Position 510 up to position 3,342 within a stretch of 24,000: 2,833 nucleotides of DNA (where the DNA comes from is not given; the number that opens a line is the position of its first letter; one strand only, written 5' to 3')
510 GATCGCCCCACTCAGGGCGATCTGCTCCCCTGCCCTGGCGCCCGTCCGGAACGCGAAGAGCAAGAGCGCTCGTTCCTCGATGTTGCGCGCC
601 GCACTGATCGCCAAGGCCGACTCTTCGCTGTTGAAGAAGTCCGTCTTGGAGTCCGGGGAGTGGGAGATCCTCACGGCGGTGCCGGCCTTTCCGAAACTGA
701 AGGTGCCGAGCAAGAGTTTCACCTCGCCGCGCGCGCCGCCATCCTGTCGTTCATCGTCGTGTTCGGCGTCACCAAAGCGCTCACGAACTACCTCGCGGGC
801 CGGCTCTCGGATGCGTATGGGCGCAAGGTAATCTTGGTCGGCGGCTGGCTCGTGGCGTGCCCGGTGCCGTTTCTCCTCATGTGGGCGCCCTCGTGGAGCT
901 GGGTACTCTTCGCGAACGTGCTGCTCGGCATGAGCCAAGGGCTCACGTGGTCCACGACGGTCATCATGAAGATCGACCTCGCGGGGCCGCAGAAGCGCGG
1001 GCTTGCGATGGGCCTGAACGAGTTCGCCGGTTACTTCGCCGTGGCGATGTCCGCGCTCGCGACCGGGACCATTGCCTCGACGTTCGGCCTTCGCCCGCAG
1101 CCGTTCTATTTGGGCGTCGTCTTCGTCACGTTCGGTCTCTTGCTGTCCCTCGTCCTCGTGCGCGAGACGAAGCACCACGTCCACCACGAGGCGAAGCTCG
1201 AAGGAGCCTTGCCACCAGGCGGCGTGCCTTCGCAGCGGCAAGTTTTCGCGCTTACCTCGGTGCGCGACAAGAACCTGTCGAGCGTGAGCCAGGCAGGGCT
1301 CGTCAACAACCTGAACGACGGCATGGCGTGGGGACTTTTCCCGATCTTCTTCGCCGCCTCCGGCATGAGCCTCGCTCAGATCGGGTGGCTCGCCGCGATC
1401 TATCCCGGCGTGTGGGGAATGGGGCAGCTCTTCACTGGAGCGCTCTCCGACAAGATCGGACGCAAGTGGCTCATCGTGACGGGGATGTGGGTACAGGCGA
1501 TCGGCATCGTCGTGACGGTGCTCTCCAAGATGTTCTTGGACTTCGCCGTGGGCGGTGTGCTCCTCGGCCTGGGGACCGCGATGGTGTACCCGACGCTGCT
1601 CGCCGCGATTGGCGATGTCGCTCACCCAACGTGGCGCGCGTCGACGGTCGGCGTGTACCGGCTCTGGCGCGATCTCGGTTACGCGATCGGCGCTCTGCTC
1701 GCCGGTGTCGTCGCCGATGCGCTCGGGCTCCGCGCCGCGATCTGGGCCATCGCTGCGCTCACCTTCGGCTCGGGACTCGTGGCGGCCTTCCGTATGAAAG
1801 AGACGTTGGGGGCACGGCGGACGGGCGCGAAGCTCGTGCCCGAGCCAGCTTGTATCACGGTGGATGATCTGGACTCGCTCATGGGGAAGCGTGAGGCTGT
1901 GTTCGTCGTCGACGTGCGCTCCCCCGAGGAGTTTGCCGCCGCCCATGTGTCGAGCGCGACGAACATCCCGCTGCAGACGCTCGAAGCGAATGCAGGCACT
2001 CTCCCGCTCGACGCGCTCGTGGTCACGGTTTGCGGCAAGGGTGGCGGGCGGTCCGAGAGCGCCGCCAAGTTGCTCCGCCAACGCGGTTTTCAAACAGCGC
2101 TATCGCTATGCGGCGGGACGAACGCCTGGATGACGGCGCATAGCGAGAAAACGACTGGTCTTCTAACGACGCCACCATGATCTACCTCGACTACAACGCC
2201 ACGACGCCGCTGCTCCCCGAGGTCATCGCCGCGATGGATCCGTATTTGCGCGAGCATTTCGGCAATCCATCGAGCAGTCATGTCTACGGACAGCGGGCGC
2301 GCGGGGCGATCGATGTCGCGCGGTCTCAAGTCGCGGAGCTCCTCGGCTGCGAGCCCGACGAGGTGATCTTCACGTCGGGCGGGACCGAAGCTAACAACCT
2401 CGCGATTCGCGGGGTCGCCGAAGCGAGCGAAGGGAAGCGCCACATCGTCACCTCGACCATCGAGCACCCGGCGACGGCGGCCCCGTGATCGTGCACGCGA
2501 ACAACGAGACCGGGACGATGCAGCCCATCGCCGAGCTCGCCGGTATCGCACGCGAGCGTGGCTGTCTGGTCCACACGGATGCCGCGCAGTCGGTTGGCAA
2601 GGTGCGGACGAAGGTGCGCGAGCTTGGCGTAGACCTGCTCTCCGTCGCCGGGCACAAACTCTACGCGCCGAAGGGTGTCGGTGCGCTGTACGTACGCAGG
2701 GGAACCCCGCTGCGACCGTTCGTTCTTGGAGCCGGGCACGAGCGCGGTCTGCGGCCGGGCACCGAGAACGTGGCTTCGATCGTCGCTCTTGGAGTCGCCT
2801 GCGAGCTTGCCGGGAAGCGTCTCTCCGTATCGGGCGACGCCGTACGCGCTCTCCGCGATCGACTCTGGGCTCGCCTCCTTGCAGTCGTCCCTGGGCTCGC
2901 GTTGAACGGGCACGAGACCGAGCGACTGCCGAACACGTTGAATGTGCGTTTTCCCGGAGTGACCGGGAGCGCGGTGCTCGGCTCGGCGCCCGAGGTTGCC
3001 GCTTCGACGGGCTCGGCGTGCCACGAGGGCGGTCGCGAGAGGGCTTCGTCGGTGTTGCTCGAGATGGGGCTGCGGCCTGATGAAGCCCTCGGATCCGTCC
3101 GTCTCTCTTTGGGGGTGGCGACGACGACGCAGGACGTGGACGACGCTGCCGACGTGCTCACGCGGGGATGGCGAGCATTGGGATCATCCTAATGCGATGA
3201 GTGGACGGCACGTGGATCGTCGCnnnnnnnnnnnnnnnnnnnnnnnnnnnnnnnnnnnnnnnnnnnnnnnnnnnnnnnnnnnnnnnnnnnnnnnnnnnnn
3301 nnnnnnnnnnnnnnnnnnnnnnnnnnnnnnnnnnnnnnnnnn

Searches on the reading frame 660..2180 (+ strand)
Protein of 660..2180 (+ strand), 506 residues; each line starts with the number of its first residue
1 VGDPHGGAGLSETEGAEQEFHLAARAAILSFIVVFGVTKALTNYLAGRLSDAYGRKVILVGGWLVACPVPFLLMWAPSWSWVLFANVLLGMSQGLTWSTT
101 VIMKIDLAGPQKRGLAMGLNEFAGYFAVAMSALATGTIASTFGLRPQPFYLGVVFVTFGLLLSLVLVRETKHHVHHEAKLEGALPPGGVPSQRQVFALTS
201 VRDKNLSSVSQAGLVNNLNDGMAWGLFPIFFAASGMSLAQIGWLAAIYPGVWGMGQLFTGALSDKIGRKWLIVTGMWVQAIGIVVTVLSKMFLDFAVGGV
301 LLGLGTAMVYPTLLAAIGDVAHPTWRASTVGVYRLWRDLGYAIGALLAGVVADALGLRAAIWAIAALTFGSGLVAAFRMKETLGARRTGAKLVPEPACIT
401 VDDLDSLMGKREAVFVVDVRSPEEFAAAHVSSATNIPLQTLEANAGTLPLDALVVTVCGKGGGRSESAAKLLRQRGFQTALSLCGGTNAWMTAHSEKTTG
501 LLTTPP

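Call 3: search_protein_families(library=pfam, proteins=[window:660-2180:+])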
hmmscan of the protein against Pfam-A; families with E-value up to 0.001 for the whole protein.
window:660-2180:+ (506 aa): 5 families
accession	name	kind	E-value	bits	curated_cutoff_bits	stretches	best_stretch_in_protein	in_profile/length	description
PF07690.21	MFS_1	-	8.6e-50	170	33.4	2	213-385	5-180/347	Major Facilitator Superfamily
PF00083.30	Sugar_tr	-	4e-18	66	22.3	2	237-348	44-158/452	Sugar (and other) transporter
PF00581.25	Rhodanese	-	7.4e-14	52.5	22.2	1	400-492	1-101/102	Rhodanese-like domain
PF12832.13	MFS_1_like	-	2.2e-08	34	25.2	1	228-378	23-174/373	MFS_1 like family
PF06779.20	MFS_4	-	0.00021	21.2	26.3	1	255-367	243-354/364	Uncharacterised MFS-type transporter YbfB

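Call 4: search_protein_families(library=ncbifam, proteins=[window:660-2180:+])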
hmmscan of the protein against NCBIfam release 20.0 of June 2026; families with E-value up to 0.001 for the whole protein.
window:660-2180:+ (506 aa): 46 families (the best 25 are shown)
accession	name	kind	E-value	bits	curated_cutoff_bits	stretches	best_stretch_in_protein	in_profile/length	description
TIGR00880.1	2_A_01_02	superfamily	2.6e-24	85.9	131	2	253-382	8-141/141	multidrug resistance protein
NF003477.0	PRK05122.1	subfamily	2.7e-16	59.2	374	2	252-383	264-394/404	MFS transporter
NF009048.0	PRK12382.1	subfamily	1.9e-14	53.3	364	2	244-376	254-385/392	arabinose transporter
NF001195.0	PRK00162.1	equivalog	4.8e-13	49.3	102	1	398-497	6-103/108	thiosulfate sulfurtransferase GlpE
NF008654.0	PRK11652.1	equivalog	6.5e-13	48.3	479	2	241-387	46-192/397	multidrug efflux MFS transporter EmrD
NF049980.1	SfMCT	equivalog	7e-13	48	320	1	18-177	30-188/378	L-lactate MFS transporter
NF052222.1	UridTportUriT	equivalog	1.1e-12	47.7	600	2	33-182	52-200/463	uridine transporter UriT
TIGR00881.1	2A0104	subfamily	9.5e-12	44.6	407.75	2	31-172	39-176/379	phosphoglycerate transporter protein PgtP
NF005902.0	PRK07878.1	equivalog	2.7e-11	43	647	1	390-493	280-384/392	adenylyltransferase/sulfurtransferase MoeZ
NF006444.0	PRK08762.1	equivalog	5.1e-11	41.8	449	1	399-493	17-110/387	molybdopterin-synthase adenylyltransferase MoeB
TIGR00897.2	2A0118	subfamily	4e-10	39.2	375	1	30-375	47-397/401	RbtT/DalT/CsbX family MFS transporter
TIGR00895.1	2A0115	subfamily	1.4e-09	37.4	418.55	1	233-362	46-175/398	aromatic acid/H+ symport family MFS transporter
NF053757.1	BclibactTpBcbE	equivalog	1.5e-09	37.3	600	2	205-333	3-137/394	bacillibactin exporter BcbE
TIGR00898.1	2A0119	subfamily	1.5e-09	37.2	550.75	1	41-120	141-220/506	cation transport protein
TIGR00883.1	2A0106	subfamily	1.9e-09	37.1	443.45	1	39-357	48-380/400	metabolite/H+ symporter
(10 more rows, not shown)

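Call 45: find_encoding_contigs(protein=window:660-2180:+, flank=10000, max_places=2)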
Protein window:660-2180:+ (506 aa): 3 contigs read that carry it; 2 places shown.
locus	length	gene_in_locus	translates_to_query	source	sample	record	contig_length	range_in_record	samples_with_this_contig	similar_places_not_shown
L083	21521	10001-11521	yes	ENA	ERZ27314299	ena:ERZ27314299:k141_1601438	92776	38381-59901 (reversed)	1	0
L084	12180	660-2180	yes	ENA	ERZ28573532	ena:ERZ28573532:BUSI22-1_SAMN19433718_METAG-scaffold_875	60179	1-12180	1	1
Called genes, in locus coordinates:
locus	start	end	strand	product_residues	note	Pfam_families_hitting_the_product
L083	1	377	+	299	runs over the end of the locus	PF01507:PAPS_reduct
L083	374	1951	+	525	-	PF00009:GTP_EFTU, PF01926:MMR_HSR1 (faint), PF03144:GTP_EFTU_D2, PF22594:GTP-eEF1A_C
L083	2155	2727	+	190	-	-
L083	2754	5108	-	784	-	PF00580:UvrD-helicase (weak), PF13361:UvrD_C (weak), PF13538:UvrD_C_2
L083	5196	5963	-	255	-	PF23023:Anti-Pycsar_Apyc1, PF12706:Lactamase_B_2, PF02112:PDEase_II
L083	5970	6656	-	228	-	PF00027:cNMP_binding, PF13545:HTH_Crp_2 (weak)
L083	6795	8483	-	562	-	-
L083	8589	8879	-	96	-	PF00166:Cpn10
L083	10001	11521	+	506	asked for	PF00083:Sugar_tr, PF07690:MFS_1, PF12832:MFS_1_like (faint), PF00083:Sugar_tr, PF07690:MFS_1, PF00581:Rhodanese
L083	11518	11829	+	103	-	PF00266:Aminotran_5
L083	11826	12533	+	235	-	PF00266:Aminotran_5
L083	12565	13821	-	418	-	PF12867:DinB_2, PF03781:FGE-sulfatase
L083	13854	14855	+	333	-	PF00534:Glycos_transf_1, PF13692:Glyco_trans_1_4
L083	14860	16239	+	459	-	PF01134:GIDA (faint), PF01266:DAO (faint), PF07992:Pyr_redox_2, PF13450:NAD_binding_8 (faint), PF13738:Pyr_redox_3, PF00070:Pyr_redox, PF02852:Pyr_redox_dim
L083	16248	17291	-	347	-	PF00586:AIRS, PF02769:AIRS_C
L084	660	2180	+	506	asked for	PF00083:Sugar_tr, PF07690:MFS_1, PF12832:MFS_1_like (faint), PF00083:Sugar_tr, PF07690:MFS_1, PF00581:Rhodanese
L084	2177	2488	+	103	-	PF00266:Aminotran_5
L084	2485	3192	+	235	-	PF00266:Aminotran_5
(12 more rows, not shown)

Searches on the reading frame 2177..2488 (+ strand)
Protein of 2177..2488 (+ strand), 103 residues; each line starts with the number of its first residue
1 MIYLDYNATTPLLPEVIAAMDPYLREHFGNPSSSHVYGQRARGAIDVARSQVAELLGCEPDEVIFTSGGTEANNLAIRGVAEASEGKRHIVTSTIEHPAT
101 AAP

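Call 3: search_protein_families(library=pfam, proteins=[window:2177-2488:+])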
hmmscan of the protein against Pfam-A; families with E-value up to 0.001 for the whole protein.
window:2177-2488:+ (103 aa): 1 family
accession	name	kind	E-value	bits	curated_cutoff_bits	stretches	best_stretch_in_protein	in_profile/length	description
PF00266.25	Aminotran_5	-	2.1e-26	93.2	21.5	1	2-101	1-102/371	Aminotransferase class-V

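Call 4: search_protein_families(library=ncbifam, proteins=[window:2177-2488:+])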
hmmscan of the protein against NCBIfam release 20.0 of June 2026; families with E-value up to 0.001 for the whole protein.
window:2177-2488:+ (103 aa): 13 families
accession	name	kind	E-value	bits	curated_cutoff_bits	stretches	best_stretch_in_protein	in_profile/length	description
TIGR03235.1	DNA_S_dndA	equivalog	5.1e-40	137.9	480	1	3-100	1-101/353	cysteine desulfurase DndA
TIGR03402.1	FeS_nifS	equivalog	5.8e-39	133.9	530.75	1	2-100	1-99/379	cysteine desulfurase NifS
TIGR02006.1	IscS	equivalog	1.2e-31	110.1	643.2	1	2-99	5-104/402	IscS subfamily cysteine desulfurase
NF010611.0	PRK14012.1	equivalog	1.1e-30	106.9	548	1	2-99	7-108/406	IscS subfamily cysteine desulfurase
NF002806.0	PRK02948.1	subfamily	3.3e-25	88.9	304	1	1-98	1-99/381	IscS subfamily cysteine desulfurase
TIGR03403.1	nifS_epsilon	equivalog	6.9e-23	81.1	587.7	1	2-102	1-105/382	NifS family cysteine desulfurase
TIGR01977.1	am_tr_V_EF2568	hypoth_equivalog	4.5e-12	45.7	377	1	2-101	1-100/376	cysteine desulfurase family protein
TIGR01979.1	sufS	subfamily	5.3e-11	42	475.1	1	1-100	19-121/403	SufS family cysteine desulfurase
NF041166.1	f2_encap_cargo1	exception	4e-08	32.8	800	1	1-101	246-349/623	family 2A encapsulin nanocompartment cargo protein cysteine desulfurase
NF040779.1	Sec_lyase_SclA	exception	3.1e-07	29.6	525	1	2-103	1-101/378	selenocysteine lyase SclA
NF008126.0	PRK10874.1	equivalog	7.2e-07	28.7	607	1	2-100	21-122/401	cysteine desulfurase CsdA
TIGR03392.1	FeS_syn_CsdA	equivalog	1.2e-06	28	493.6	1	2-100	18-119/398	cysteine desulfurase CsdA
TIGR01976.1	am_tr_V_VC1184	hypoth_equivalog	1.3e-06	27.9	352.35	1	1-103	19-122/401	cysteine desulfurase-like protein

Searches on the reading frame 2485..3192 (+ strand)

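Call 3: search_protein_families(library=pfam, proteins=[window:2485-3192:+])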
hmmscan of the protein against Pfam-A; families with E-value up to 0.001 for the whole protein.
window:2485-3192:+ (235 aa): 1 family
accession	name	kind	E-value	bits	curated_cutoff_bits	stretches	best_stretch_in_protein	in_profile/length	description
PF00266.25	Aminotran_5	-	5.8e-37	128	21.5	1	2-219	145-369/371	Aminotransferase class-V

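Call 4: search_protein_families(library=ncbifam, proteins=[window:2485-3192:+])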
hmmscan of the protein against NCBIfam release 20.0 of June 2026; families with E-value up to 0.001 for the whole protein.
window:2485-3192:+ (235 aa): 21 families
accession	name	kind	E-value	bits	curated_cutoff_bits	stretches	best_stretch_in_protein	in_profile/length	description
TIGR03402.1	FeS_nifS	equivalog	1e-75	254.9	530.75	1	2-225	142-366/379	cysteine desulfurase NifS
NF010611.0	PRK14012.1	equivalog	3.7e-58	197.4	548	1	2-227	152-377/406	IscS subfamily cysteine desulfurase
TIGR02006.1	IscS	equivalog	1.2e-55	189.2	643.2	1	2-226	148-372/402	IscS subfamily cysteine desulfurase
TIGR03403.1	nifS_epsilon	equivalog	3.1e-54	184.3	587.7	1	2-228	146-372/382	NifS family cysteine desulfurase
TIGR03235.1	DNA_S_dndA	equivalog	3.3e-53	181.2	480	1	2-208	144-352/353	cysteine desulfurase DndA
NF002806.0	PRK02948.1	subfamily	2.2e-47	161.9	304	1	2-227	144-370/381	IscS subfamily cysteine desulfurase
TIGR01979.1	sufS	subfamily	2.4e-19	69.5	475.1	1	2-80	165-245/403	SufS family cysteine desulfurase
TIGR01977.1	am_tr_V_EF2568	hypoth_equivalog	2.3e-18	66.4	377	1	2-82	143-224/376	cysteine desulfurase family protein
NF041166.1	f2_encap_cargo1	exception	3.3e-16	59.5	800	1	4-72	394-462/623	family 2A encapsulin nanocompartment cargo protein cysteine desulfurase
NF006791.0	PRK09295.1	equivalog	5.7e-13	48.7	661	1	2-72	170-240/406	cysteine desulfurase SufS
NF040779.1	Sec_lyase_SclA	exception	8.8e-12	44.6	525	1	2-82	142-225/378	selenocysteine lyase SclA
NF008126.0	PRK10874.1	equivalog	5.9e-11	42.1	607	1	5-71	169-235/401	cysteine desulfurase CsdA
TIGR03392.1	FeS_syn_CsdA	equivalog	1.3e-10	41.1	493.6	1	5-71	166-232/398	cysteine desulfurase CsdA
TIGR01976.1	am_tr_V_VC1184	hypoth_equivalog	1.1e-09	38.1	352.35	1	4-73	166-234/401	cysteine desulfurase-like protein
TIGR04343.1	egtE_PLP_lyase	equivalog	2.5e-06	26.6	400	1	6-74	153-219/370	ergothioneine biosynthesis PLP-dependent enzyme EgtE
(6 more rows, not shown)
